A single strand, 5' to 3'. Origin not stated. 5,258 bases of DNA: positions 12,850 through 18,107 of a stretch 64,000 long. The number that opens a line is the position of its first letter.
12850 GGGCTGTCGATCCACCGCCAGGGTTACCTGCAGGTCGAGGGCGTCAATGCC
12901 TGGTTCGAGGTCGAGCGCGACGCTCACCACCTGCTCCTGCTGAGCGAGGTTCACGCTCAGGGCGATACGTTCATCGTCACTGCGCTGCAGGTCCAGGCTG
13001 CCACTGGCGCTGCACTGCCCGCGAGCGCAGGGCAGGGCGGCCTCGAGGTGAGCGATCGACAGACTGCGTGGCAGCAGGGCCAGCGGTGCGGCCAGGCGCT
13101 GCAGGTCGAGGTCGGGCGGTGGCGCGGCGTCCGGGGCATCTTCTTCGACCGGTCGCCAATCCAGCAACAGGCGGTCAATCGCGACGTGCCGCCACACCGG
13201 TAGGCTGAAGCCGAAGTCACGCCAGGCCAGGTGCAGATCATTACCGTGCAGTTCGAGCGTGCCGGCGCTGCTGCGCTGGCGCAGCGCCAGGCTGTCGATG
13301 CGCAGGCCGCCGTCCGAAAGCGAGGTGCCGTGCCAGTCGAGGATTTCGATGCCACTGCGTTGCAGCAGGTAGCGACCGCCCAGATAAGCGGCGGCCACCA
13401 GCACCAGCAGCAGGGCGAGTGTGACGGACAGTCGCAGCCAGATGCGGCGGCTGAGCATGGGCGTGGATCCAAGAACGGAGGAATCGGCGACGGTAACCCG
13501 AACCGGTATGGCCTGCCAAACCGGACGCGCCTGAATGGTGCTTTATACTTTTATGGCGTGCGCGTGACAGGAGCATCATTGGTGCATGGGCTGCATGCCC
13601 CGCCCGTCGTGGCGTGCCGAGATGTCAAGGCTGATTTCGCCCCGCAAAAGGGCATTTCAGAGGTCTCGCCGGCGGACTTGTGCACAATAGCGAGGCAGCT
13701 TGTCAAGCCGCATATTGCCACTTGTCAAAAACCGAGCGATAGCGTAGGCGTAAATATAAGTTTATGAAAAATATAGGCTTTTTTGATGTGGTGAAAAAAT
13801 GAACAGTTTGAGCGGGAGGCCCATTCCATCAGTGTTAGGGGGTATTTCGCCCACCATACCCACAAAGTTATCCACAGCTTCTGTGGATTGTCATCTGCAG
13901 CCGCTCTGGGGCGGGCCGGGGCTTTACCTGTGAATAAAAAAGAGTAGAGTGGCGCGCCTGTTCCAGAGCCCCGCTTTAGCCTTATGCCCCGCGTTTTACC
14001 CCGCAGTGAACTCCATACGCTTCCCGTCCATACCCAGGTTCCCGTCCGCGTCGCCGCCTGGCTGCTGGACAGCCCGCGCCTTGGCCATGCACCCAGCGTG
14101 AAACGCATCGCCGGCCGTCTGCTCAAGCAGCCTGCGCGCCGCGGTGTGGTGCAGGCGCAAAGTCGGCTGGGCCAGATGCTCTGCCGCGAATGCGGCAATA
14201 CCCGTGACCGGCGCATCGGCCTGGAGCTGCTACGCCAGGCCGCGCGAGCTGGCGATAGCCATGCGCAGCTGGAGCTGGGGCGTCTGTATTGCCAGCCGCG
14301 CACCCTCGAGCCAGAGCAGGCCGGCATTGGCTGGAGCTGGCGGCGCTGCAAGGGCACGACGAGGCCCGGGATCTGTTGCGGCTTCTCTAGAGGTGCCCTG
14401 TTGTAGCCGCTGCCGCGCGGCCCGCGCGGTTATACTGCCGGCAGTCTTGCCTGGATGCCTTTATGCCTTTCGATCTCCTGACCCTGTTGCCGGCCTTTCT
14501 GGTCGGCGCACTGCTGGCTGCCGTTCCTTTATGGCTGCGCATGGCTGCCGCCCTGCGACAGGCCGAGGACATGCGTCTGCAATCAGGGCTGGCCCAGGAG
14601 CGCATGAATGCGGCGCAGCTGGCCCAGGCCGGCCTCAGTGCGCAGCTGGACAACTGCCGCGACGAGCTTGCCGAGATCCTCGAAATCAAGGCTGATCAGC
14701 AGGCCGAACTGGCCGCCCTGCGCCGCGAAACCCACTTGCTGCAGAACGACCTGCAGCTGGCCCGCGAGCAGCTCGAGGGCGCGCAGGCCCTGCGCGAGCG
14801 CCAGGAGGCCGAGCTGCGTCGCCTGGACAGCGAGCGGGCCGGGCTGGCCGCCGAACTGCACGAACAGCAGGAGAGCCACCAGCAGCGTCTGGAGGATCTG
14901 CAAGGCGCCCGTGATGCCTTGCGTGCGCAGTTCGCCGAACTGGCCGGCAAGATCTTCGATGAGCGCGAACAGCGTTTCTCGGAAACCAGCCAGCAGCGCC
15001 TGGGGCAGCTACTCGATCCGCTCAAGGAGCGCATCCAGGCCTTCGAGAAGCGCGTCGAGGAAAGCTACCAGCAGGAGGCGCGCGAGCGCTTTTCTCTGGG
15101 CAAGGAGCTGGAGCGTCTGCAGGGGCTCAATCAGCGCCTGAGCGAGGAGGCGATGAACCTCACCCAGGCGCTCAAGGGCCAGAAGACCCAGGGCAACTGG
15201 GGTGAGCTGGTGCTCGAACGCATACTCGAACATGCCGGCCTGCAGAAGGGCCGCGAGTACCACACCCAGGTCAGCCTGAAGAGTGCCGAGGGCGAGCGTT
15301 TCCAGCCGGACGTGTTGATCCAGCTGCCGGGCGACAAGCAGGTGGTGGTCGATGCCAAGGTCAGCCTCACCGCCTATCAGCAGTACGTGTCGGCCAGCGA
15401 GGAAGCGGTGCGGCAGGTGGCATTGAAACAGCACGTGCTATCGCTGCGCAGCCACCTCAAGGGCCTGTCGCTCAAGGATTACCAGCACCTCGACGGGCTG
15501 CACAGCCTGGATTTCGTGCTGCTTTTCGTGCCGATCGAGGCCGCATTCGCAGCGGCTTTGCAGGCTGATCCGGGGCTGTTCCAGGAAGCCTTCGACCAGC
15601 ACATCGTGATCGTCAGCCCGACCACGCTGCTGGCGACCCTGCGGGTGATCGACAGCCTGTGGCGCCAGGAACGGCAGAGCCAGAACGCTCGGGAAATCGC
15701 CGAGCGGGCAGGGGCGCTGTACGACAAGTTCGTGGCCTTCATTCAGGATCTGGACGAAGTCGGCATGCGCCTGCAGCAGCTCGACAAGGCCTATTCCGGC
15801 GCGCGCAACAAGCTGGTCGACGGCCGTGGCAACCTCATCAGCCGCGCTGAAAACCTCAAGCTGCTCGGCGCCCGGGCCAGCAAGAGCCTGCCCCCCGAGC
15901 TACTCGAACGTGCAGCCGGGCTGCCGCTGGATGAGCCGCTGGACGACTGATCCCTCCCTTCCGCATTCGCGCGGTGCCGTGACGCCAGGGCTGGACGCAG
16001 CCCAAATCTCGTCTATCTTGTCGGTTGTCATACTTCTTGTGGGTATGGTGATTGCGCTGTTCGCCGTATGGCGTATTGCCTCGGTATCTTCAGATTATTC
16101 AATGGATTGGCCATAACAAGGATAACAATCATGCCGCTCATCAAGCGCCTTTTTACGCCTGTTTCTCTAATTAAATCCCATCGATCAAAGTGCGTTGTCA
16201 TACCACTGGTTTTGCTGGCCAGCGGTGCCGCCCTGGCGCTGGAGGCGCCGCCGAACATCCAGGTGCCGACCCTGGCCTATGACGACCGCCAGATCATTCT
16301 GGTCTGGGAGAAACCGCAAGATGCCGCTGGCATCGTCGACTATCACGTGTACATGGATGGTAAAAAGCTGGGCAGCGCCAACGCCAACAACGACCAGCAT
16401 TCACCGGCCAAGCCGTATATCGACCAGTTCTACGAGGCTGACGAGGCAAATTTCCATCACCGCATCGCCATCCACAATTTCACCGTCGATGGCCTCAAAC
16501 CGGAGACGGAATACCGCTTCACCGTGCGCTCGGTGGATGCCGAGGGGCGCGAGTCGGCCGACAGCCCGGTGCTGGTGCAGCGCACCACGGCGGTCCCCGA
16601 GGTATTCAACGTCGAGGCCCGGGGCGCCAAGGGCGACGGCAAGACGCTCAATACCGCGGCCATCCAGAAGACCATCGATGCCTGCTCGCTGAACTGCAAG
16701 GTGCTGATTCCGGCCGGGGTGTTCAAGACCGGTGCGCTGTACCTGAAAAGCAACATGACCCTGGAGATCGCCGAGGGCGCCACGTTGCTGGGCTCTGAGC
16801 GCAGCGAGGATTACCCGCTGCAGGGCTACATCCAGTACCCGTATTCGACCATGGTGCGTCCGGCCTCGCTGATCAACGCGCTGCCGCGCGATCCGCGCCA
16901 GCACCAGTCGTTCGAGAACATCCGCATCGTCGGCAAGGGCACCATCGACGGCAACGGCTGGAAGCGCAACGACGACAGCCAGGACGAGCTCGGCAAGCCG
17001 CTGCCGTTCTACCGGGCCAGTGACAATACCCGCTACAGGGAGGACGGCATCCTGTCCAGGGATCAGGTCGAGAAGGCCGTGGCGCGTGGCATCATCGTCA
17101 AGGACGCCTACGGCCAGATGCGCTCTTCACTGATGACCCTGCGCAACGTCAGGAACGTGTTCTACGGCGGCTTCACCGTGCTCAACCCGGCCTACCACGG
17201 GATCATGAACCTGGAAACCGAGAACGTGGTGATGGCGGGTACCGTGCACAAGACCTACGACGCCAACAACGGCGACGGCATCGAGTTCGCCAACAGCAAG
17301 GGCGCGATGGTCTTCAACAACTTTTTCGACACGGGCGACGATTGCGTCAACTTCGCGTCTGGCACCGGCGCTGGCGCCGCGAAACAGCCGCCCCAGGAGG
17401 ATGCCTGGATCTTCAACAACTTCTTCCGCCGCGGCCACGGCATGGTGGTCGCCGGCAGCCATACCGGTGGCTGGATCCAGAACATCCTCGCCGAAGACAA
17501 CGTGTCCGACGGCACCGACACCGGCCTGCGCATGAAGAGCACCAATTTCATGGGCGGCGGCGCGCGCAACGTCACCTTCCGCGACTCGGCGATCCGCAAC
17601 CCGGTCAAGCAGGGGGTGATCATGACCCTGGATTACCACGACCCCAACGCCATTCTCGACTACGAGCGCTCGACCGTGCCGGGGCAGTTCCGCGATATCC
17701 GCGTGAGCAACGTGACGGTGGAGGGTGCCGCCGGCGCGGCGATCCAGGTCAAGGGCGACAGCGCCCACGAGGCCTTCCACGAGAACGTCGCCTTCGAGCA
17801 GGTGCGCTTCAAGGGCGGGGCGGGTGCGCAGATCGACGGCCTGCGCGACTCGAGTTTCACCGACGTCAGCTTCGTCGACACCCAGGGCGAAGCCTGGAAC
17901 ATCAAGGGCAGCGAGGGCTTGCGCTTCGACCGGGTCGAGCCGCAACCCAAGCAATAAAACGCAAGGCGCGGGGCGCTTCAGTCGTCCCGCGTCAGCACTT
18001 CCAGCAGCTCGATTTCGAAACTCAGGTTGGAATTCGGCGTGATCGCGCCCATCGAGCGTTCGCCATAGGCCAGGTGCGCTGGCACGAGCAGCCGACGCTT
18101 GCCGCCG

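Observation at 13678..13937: DnaA-box cluster with DARS-like geometry far from any origin gene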

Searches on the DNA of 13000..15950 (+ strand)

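Call 3: search_rna_families(source=window, start=13000, end=14600, threshold=evalue, max_evalue=1, show_alignments=3)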
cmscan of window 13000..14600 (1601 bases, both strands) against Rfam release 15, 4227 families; matches with E-value up to 1: 0.
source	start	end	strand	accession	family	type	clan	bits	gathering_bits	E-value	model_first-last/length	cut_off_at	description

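Call 42: search_rna_families(source=L063, start=1, end=4100, threshold=evalue, max_evalue=0.1)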
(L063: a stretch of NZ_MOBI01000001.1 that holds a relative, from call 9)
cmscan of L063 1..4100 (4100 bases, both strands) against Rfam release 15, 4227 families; matches with E-value up to 0.1: 0.
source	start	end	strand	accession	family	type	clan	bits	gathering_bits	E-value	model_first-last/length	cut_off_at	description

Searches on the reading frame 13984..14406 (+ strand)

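Call 7: search_protein_families(library=pfam, proteins=[window:13984-14406:+], max_evalue=0.01)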
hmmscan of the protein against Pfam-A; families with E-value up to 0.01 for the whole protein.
window:13984-14406:+ (140 aa): 1 family
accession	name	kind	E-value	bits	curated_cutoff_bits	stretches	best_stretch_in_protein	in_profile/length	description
PF08238.18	Sel1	-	6.4e-05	23.8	30.7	1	57-91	2-36/36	Sel1 repeat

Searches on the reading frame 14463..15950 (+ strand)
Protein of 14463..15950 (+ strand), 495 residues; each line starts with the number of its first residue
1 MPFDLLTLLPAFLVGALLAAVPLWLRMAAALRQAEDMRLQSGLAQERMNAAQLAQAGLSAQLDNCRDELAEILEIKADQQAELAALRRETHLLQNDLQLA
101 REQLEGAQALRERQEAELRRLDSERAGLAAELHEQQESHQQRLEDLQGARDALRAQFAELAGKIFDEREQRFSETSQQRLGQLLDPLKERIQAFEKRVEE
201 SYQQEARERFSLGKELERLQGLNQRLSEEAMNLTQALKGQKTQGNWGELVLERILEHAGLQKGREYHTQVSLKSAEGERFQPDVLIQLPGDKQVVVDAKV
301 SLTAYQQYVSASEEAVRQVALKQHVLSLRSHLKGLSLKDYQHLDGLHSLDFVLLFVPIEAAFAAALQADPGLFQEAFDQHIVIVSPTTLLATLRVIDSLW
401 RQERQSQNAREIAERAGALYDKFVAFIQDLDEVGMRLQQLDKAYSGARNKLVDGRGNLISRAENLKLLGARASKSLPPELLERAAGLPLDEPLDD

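Call 7: search_protein_families(library=pfam, proteins=[window:14463-15950:+], max_evalue=0.01)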
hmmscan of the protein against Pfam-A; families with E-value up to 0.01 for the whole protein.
window:14463-15950:+ (495 aa): 1 family
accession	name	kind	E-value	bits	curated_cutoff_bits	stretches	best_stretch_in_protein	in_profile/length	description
PF02646.22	RmuC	-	1.2e-107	359.8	26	1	178-474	1-290/291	RmuC family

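Call 9: find_related_loci(query=window:14463-15950:+, collection=genome_contigs, flank=4000)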
Query window:14463-15950:+ (495 aa) in genome_contigs; peptide patterns used: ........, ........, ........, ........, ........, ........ (x = any residue, [..] = any of these).
599 stretches matched a pattern (row limit reached: there are more); 554 encode a relative of the query (tblastn E <= 1e-3); the best 80 are kept; 80 distinct loci.
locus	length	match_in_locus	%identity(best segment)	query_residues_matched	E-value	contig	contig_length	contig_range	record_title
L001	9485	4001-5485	99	1-495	0e+0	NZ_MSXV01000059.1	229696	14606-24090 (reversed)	Pseudomonas sp. PA15(2017) strain PA15 NODE_214_length_229578_cov_36.295296, whole genome shotgun sequence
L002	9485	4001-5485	98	1-495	0e+0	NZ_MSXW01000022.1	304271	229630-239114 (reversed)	Pseudomonas sp. PA27(2017) strain PA27 NODE_26_length_304123_cov_78.642197, whole genome shotgun sequence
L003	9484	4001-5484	96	1-495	0e+0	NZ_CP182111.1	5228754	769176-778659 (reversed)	Pseudomonas sp. OHS18 chromosome, complete genome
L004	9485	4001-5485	94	1-495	0e+0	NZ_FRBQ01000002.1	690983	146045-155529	Phytopseudomonas punonensis strain CECT 8089, whole genome shotgun sequence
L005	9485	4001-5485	93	1-495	0e+0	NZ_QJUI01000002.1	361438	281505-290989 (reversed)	Phytopseudomonas daroniae strain P9A NODE_2_length_361438_cov_18.224715, whole genome shotgun sequence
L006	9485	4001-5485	93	1-495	0e+0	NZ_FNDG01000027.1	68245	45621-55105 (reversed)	Phytopseudomonas flavescens strain LMG 18387, whole genome shotgun sequence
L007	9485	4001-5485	93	1-495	0e+0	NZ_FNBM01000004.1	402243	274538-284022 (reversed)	Phytopseudomonas seleniipraecipitans strain LMG 25475, whole genome shotgun sequence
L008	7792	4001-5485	82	1-495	0e+0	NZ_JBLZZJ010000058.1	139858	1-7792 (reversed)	MAG: Pseudomonas sp. isolate V33_GT2SEXa S46CNODE_44_length_139858_cov_6.983474, whole genome shotgun sequence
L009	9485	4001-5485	81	1-495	0e+0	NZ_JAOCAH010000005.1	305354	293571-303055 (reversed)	Pseudomonas sp. GD03944 5, whole genome shotgun sequence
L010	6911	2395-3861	81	1-489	0e+0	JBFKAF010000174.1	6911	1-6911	MAG: Pseudomonas sp. isolate Mix_sand19.2022.05.Z.6 k141_420831_length_6911_cov_18.0000, whole genome shotgun sequence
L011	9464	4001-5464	81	1-495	0e+0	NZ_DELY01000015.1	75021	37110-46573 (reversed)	MAG: Pseudomonas sp. UBA2684 UBA2684_contig_175, whole genome shotgun sequence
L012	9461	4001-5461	80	1-487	0e+0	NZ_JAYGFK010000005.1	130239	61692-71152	MAG: Pseudomonas sp. isolate OC6_4000m_MAG_6 OC6_4000m_contig_2385717, whole genome shotgun sequence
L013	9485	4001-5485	84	1-495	0e+0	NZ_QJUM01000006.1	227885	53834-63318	Phytopseudomonas dryadis strain P26B NODE_6_length_227885_cov_66.827988, whole genome shotgun sequence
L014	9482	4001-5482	80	1-493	0e+0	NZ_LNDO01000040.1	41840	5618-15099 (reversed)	MAG: Pseudomonas sp. Ga0074129 Ga0074129_1036.1, whole genome shotgun sequence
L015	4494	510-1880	82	32-488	0e+0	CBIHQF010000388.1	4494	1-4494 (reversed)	MAG TPA_asm: uncultured Pseudomonas sp. isolate SRR18156215_binner13_Refined_62 genome assembly, contig: ERZ27336875.145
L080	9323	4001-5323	81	46-486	0e+0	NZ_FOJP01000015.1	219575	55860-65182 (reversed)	Metapseudomonas otitidis strain DSM 17224, whole genome shotgun sequence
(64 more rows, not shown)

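Call 37: find_homologous_proteins(query=window:14463-15950:+, max_evalue=1e-30)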
Query window:14463-15950:+ (495 aa): 6569 proteins with E <= 1e-30 among 8000 candidates; the best 120 are listed.
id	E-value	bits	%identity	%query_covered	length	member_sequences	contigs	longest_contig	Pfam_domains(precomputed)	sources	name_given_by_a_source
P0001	0.0e+0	1022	99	100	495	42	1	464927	PF02646.23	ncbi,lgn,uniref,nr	ncbi:DNA recombination protein RmuC [Pseudomonas sp. PDM11]|uniref:DNA recombination protein RmuC n=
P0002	0.0e+0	1021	99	100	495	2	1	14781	PF02646.23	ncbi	-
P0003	0.0e+0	1013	98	100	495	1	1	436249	PF02646.23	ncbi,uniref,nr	ncbi:recombinase RmuC [Pseudomonas sp. PA1(2017)]|uniref:DNA recombination protein RmuC n=1 Tax=Pseu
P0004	0.0e+0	1013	98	100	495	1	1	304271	PF02646.23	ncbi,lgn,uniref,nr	ncbi:DNA recombination protein RmuC [Pseudomonas sp. PA27(2017)]|uniref:DNA recombination protein Rm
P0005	2.6e-297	1004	97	100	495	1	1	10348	PF02646.23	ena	-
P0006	5.7e-297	1003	97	100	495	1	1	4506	PF02646.23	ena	-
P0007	7.8e-295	996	96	100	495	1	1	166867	PF02646.23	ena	-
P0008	4.8e-293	990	97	99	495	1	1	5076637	PF02646.23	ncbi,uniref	ncbi:DNA recombination protein RmuC [Pseudomonas argentinensis]|uniref:DNA recombination protein Rmu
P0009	4.8e-292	986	95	100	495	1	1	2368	PF02646.23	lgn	-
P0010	4.5e-291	983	95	100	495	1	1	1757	PF02646.23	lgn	-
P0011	2.9e-288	974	93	100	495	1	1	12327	PF02646.23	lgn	-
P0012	9.4e-288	972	94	100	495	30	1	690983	PF02646.23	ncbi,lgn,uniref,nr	ncbi:DNA recombination protein RmuC [Pseudomonas punonensis]|uniref:DNA recombination protein RmuC n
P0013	1.1e-287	972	93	100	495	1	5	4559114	PF02646.23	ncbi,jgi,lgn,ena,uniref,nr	ncbi:DNA recombination protein RmuC [Pseudomonas seleniipraecipitans]|uniref:DNA recombination prote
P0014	3.2e-287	970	93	100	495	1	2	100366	PF02646.23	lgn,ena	-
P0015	4.1e-287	970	93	100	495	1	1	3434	PF02646.23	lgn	-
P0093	2.6e-234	796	82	93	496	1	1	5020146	PF02646.23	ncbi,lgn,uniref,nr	ncbi:DNA recombination protein RmuC [Pseudomonas anguilliseptica]|uniref:DNA recombination protein R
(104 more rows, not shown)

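Call 79: find_homologous_proteins(query=L080:3866-5350:+, max_evalue=1e-100)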
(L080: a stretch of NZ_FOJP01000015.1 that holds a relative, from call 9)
Query L080:3866-5350:+ (495 aa): 2150 proteins with E <= 1e-100 among 8000 candidates; the best 120 are listed.
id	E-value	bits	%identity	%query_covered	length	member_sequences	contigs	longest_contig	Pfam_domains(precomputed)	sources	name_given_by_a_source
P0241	0.0e+0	1009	99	100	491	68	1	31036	PF02646.23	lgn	-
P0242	3.6e-258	875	86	100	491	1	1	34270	PF02646.23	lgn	-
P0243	5.3e-257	871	86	100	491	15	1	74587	PF02646.23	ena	-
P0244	6.8e-257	871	86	100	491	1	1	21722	PF02646.23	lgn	-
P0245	6.6e-256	867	85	100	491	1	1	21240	PF02646.23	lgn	-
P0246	2.4e-255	866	85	100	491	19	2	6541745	PF02646.23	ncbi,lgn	-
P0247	1.9e-251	853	85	98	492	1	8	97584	PF02646.23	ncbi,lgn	ncbi:RmuC family protein [compost metagenome]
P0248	3.9e-251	852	85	98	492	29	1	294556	PF02646.23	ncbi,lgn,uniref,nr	ncbi:DNA recombination protein RmuC [Metapseudomonas resinovorans]|uniref:DNA recombination protein 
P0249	5.1e-251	851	85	98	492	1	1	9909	PF02646.23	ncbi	ncbi:RmuC family protein [compost metagenome]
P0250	6.9e-251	851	85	98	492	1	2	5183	PF02646.23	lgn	-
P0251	1.2e-250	850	85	98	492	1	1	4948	PF02646.23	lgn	-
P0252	1.3e-250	850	85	98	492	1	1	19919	PF02646.23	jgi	jgi:DNA recombination protein RmuC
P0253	1.7e-250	850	84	98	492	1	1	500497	PF02646.23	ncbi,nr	ncbi:DNA recombination protein RmuC [Pseudomonas sp. BN411]|nr:DNA recombination protein RmuC [Pseud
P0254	4.8e-250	848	85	98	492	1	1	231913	PF02646.23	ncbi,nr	ncbi:DNA recombination protein RmuC [Pseudomonas sp. BN515]|nr:DNA recombination protein RmuC [Pseud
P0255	5.2e-250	848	85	98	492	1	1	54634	PF02646.23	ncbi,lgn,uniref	ncbi:DNA recombination protein RmuC [Metapseudomonas resinovorans]|uniref:DNA recombination protein 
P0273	6.9e-238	808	80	98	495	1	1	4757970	PF02646.23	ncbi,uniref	ncbi:DNA recombination protein RmuC [Ectopseudomonas mendocina]|uniref:DNA recombination protein Rmu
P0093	8.9e-234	795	79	98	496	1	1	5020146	PF02646.23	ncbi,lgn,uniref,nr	ncbi:DNA recombination protein RmuC [Pseudomonas anguilliseptica]|uniref:DNA recombination protein R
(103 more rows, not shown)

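Call 80: find_encoding_contigs(protein=P0273, flank=1200, max_places=2)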
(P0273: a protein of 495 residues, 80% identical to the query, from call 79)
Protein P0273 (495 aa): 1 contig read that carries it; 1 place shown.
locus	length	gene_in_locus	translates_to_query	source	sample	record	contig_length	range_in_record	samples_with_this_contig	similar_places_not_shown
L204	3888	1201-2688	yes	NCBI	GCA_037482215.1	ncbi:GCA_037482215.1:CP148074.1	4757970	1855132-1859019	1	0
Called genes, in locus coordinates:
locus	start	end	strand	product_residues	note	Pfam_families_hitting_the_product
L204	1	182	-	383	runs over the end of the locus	PF00285:Citrate_synt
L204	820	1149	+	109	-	PF08238:Sel1 (faint)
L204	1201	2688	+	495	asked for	PF02646:RmuC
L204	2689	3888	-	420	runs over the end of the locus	PF02308:MgtC, PF13194:DUF4010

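Call 81: find_encoding_contigs(protein=P0008, flank=1200, max_places=2)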
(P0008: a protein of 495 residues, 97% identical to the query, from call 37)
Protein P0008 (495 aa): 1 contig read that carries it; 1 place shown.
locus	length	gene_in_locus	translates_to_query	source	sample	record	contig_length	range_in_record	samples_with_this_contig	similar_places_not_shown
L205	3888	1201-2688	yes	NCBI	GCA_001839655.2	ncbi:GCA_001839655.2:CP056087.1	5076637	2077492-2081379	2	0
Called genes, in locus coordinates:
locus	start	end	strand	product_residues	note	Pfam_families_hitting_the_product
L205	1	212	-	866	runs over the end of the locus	PF11739:YdbH-like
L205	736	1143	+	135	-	PF08238:Sel1 (faint)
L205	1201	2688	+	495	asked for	PF02646:RmuC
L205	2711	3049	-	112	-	PF00254:FKBP_C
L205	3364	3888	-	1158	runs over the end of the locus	PF12860:PAS_7, PF00512:HisKA, PF02518:HATPase_c, PF00072:Response_reg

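Call 82: find_encoding_contigs(protein=P0093, flank=1200, max_places=2)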
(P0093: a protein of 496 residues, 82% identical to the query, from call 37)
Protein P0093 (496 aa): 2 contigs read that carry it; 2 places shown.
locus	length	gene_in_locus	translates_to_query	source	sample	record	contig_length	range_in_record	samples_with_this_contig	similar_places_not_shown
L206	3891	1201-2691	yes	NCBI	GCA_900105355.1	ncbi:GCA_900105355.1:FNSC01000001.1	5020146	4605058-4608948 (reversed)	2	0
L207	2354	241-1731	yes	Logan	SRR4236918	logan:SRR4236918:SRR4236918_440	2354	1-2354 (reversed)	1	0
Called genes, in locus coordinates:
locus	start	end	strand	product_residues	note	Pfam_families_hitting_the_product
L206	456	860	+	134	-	PF08238:Sel1 (faint)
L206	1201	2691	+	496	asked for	PF02646:RmuC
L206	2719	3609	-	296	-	PF10118:Metal_hydrol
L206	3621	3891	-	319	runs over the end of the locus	PF00561:Abhydrolase_1, PF12146:Hydrolase_4, PF12697:Abhydrolase_6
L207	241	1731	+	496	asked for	PF02646:RmuC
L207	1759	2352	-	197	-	?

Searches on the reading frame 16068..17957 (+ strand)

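Call 7: search_protein_families(library=pfam, proteins=[window:16068-17957:+], max_evalue=0.01)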
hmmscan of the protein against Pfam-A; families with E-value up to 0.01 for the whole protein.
window:16068-17957:+ (629 aa): 5 families
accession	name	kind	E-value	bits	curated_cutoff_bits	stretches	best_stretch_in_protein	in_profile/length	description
PF00295.23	Glyco_hydro_28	-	7e-24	85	22.9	1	349-584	87-309/324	Glycosyl hydrolases family 28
PF00041.27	fn3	-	7.2e-07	29.8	25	1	60-164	2-77/84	Fibronectin type III domain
PF12708.12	Pect-lyase_RHGA_epim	-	1.6e-05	25.3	27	1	180-219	2-44/213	Rhamnogalacturonase A/epimerase, pectate lyase-like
PF13229.12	Beta_helix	-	0.0001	22.4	25.9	0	370-518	17-143/158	Right handed beta helix region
PF16656.11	Pur_ac_phosph_N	-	0.00017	22.5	30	1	65-157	5-82/93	Purple acid Phosphatase, N-terminal domain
